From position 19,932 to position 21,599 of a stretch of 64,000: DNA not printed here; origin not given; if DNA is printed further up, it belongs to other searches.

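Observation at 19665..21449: Candidate two-gene defence module as islet cargo: DUF3883 (PD-(D/E)xK-like) plus a COG2865 Schlafen/AlbA_2–HATPase–wHTH protein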

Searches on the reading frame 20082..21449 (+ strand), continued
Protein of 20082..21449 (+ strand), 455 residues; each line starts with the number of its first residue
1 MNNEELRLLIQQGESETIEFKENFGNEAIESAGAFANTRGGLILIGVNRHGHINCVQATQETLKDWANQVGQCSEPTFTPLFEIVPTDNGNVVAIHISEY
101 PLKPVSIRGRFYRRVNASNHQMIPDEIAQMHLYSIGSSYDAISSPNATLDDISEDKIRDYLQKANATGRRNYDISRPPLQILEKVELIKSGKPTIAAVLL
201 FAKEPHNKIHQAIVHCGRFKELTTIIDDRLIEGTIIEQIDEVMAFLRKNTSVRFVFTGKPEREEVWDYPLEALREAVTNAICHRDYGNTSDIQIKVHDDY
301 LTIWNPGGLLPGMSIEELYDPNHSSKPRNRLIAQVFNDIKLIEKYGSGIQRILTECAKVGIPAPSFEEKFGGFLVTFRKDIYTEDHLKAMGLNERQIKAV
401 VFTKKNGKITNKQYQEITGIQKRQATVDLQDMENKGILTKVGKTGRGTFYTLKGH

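Call 68: search_protein_families(library=pfam, proteins=[L027:3590-4777:+, L027:4740-5150:+, L027:4777-5088:+], max_evalue=0.01)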
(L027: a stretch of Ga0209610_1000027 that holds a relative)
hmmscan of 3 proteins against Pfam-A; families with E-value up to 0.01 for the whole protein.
L027:3590-4777:+ (395 aa): 2 families
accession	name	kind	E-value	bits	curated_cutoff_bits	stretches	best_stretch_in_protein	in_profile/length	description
PF00939.25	Na_sulph_symp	-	1.7e-44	153.1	27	1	20-377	8-345/472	Sodium:sulfate symporter transmembrane region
PF03600.22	CitMHS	-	4.7e-40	138.1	31.9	1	53-381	2-275/336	Citrate transporter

L027:4740-5150:+ (136 aa): 0 families

L027:4777-5088:+ (103 aa): 2 families
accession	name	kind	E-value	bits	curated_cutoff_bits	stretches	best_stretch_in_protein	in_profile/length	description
PF00939.25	Na_sulph_symp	-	2.8e-16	60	27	1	2-93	368-461/472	Sodium:sulfate symporter transmembrane region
PF03600.22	CitMHS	-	5e-07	29.6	31.9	1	1-97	82-181/336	Citrate transporter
